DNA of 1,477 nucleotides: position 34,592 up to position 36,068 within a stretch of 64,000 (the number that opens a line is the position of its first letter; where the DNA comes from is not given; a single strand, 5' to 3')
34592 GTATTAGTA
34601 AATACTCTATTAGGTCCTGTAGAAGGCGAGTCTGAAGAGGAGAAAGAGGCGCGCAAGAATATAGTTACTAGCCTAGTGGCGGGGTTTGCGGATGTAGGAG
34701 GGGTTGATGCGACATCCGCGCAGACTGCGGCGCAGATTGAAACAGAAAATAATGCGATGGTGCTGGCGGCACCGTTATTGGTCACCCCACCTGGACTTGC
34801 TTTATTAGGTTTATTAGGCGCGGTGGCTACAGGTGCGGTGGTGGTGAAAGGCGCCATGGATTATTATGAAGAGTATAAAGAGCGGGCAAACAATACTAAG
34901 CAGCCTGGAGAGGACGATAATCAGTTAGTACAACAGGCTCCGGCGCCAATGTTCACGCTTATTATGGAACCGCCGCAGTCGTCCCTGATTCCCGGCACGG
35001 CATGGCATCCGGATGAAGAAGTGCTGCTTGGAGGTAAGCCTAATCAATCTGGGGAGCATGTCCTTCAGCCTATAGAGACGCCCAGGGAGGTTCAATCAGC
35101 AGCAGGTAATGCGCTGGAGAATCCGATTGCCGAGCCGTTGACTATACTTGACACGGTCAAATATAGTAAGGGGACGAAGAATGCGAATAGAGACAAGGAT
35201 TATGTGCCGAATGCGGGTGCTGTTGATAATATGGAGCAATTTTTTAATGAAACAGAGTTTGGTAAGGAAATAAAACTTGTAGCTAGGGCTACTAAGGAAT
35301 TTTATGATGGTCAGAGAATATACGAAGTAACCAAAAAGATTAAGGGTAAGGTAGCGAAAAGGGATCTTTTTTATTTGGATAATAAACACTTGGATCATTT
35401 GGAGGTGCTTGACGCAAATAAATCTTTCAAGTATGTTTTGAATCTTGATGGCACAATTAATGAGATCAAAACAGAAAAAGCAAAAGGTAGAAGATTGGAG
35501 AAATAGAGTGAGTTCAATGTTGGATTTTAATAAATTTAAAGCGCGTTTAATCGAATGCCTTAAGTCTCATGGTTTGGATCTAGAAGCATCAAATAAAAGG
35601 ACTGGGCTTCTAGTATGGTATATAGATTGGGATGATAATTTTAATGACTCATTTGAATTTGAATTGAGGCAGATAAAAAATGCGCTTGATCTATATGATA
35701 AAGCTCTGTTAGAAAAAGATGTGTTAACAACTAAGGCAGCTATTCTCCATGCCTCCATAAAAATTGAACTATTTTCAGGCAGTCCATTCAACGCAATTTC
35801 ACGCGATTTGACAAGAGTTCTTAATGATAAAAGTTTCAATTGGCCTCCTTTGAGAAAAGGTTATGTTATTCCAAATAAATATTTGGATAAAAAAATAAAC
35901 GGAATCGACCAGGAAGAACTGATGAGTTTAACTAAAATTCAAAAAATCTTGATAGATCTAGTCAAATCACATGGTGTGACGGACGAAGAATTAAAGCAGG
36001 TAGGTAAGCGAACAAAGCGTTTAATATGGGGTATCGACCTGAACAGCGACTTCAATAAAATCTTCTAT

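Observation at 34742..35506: AT-rich 250-aa toxin tip after a TENN (VENN-like) boundary, with a membrane-like segment and a possible RNase-type motif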

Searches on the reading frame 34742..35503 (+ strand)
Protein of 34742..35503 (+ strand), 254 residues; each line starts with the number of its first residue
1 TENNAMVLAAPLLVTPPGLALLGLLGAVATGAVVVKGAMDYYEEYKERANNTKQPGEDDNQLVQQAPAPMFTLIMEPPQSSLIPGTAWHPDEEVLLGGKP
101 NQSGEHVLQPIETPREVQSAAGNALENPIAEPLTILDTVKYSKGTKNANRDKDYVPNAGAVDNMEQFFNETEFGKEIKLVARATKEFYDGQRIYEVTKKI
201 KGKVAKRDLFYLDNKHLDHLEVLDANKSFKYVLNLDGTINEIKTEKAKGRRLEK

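Call 6: search_protein_families(library=pfam, proteins=[window:34742-35503:+], max_evalue=1)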
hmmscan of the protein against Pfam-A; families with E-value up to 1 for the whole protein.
window:34742-35503:+ (254 aa): 0 families

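Call 7: search_protein_families(library=ncbifam, proteins=[window:34742-35503:+], max_evalue=1)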
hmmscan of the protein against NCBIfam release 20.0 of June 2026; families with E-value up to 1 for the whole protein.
window:34742-35503:+ (254 aa): 0 families

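Call 8: search_solved_structures(query=window:34742-35503:+, max_evalue=10, show_alignments=2)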
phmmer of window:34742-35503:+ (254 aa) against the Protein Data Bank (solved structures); distinct sequences matched with E-value up to 10: 0.

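Call 12: find_homologous_proteins(query=window:34742-35503:+, max_evalue=0.01)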
Query window:34742-35503:+ (254 aa): 10 proteins with E <= 0.01 among 1534 candidates.
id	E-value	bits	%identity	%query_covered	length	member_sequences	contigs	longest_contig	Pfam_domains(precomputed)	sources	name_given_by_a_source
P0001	5.0e-109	382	73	100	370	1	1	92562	-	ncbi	-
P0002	5.5e-100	352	68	100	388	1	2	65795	-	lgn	-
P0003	1.1e-72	263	54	94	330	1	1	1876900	-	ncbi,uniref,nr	ncbi:hypothetical protein [Mycoavidus sp. B2-EB]|uniref:hypothetical protein n=1 Tax=Mycoavidus sp. 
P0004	1.2e-65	240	59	68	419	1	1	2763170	-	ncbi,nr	ncbi:hypothetical protein EBME_0376 [bacterium endosymbiont of Mortierella elongata FMR23-6]|nr:hypo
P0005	1.7e-60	223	55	69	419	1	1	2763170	-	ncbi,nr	ncbi:hemolysin/hemagglutinin-like protein HecA precursor [bacterium endosymbiont of Mortierella elon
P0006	4.8e-48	182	55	69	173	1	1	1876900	-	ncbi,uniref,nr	ncbi:hypothetical protein [Mycoavidus sp. B2-EB]|uniref:hypothetical protein n=1 Tax=Mycoavidus sp. 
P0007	1.7e-46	177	64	56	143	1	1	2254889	-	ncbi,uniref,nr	ncbi:hypothetical protein KMZ15_03730 [Mycoavidus sp. HKI]|uniref:hypothetical protein n=1 Tax=Mycoa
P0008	1.5e-22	98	39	69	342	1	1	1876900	-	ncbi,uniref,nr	ncbi:hypothetical protein [Mycoavidus sp. B2-EB]|uniref:hypothetical protein n=1 Tax=Mycoavidus sp. 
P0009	3.1e-18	84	58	37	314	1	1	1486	PF07591.16,PF01079.26,PF13403.12,PF14890.12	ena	-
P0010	1.3e-12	66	36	68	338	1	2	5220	PF14449.12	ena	-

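Call 23: find_encoding_contigs(protein=P0010, flank=5000, max_places=4)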
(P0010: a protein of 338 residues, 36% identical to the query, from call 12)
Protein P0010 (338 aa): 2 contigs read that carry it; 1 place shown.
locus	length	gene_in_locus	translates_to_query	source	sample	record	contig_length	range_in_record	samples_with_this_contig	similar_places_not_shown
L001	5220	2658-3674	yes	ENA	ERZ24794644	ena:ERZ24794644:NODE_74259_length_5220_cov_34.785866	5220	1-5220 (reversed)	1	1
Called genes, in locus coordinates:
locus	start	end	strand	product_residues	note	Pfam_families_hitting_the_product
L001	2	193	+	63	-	?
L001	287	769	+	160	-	-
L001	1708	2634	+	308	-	-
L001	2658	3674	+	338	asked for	PF14449:PT-TG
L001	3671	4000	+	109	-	-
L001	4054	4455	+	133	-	-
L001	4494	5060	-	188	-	-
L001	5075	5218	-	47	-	?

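Call 24: find_encoding_contigs(protein=P0009, flank=5000, max_places=4)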
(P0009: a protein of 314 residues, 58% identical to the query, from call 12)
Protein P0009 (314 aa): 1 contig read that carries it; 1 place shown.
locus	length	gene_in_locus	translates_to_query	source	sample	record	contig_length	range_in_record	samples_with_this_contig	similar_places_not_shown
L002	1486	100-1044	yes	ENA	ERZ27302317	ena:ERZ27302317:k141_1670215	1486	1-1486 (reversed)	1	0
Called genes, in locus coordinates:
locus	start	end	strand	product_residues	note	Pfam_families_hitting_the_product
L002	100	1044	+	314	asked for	PF01079:Hint (weak), PF13403:Hint_2 (faint), PF07591:PT-HINT, PF14890:Intein_splicing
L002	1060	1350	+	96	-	-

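Call 71: search_protein_families(library=pfam, proteins=[L002:1060-1347:+], max_evalue=0.1)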
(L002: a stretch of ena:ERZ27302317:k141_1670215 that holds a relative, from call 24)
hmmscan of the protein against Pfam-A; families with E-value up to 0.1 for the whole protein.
L002:1060-1347:+ (96 aa): 0 families

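Call 75: find_encoding_contigs(protein=P0001, flank=10000, max_places=3)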
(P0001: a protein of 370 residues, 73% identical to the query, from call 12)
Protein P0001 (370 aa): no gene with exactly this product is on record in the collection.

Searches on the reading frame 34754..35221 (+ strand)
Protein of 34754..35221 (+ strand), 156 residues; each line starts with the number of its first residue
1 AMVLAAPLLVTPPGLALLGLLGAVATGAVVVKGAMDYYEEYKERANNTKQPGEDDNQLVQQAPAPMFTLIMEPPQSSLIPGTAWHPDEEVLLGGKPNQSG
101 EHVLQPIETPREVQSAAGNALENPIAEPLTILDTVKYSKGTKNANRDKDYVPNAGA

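Call 100: search_protein_families(library=pfam, proteins=[window:34754-35221:+], max_evalue=10)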
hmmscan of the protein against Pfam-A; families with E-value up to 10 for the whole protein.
window:34754-35221:+ (156 aa): 0 families

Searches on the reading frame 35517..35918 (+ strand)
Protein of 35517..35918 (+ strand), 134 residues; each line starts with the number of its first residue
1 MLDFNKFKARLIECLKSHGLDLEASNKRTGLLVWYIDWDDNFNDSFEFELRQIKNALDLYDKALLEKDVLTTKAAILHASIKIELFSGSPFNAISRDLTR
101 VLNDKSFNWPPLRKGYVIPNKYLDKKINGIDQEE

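Call 92: search_solved_structures(query=A5, max_evalue=1, show_alignments=2)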
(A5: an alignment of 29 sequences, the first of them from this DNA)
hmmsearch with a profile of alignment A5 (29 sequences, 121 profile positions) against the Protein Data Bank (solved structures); distinct sequences matched with E-value up to 1: 9.
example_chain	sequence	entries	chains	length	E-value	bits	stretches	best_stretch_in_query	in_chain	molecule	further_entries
3nym_A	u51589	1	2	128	1.5e-21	80.1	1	1-108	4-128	uncharacterized protein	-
8qah_A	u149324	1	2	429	5.1e-08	36.4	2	44-81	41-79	sc-CC-8-58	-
8e1e_A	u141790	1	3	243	0.016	18.6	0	51-93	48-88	SG122_C3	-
8qai_A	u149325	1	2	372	0.25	14.8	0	49-81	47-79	sc-CC-7-LI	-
1tdq_B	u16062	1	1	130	0.36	14.3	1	85-113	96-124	Aggrecan core protein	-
3oao_A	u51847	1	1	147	0.42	14.1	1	6-61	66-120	uncharacterized protein from DUF2059 family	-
2x3o_A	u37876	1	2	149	0.43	14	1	6-62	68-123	HYPOTHETICAL PROTEIN PA0856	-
5cwp_A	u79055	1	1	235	0.65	13.5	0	35-63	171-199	Designed helical repeat protein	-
4evd_A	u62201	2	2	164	0.97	12.9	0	12-70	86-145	Neutrophil-activating protein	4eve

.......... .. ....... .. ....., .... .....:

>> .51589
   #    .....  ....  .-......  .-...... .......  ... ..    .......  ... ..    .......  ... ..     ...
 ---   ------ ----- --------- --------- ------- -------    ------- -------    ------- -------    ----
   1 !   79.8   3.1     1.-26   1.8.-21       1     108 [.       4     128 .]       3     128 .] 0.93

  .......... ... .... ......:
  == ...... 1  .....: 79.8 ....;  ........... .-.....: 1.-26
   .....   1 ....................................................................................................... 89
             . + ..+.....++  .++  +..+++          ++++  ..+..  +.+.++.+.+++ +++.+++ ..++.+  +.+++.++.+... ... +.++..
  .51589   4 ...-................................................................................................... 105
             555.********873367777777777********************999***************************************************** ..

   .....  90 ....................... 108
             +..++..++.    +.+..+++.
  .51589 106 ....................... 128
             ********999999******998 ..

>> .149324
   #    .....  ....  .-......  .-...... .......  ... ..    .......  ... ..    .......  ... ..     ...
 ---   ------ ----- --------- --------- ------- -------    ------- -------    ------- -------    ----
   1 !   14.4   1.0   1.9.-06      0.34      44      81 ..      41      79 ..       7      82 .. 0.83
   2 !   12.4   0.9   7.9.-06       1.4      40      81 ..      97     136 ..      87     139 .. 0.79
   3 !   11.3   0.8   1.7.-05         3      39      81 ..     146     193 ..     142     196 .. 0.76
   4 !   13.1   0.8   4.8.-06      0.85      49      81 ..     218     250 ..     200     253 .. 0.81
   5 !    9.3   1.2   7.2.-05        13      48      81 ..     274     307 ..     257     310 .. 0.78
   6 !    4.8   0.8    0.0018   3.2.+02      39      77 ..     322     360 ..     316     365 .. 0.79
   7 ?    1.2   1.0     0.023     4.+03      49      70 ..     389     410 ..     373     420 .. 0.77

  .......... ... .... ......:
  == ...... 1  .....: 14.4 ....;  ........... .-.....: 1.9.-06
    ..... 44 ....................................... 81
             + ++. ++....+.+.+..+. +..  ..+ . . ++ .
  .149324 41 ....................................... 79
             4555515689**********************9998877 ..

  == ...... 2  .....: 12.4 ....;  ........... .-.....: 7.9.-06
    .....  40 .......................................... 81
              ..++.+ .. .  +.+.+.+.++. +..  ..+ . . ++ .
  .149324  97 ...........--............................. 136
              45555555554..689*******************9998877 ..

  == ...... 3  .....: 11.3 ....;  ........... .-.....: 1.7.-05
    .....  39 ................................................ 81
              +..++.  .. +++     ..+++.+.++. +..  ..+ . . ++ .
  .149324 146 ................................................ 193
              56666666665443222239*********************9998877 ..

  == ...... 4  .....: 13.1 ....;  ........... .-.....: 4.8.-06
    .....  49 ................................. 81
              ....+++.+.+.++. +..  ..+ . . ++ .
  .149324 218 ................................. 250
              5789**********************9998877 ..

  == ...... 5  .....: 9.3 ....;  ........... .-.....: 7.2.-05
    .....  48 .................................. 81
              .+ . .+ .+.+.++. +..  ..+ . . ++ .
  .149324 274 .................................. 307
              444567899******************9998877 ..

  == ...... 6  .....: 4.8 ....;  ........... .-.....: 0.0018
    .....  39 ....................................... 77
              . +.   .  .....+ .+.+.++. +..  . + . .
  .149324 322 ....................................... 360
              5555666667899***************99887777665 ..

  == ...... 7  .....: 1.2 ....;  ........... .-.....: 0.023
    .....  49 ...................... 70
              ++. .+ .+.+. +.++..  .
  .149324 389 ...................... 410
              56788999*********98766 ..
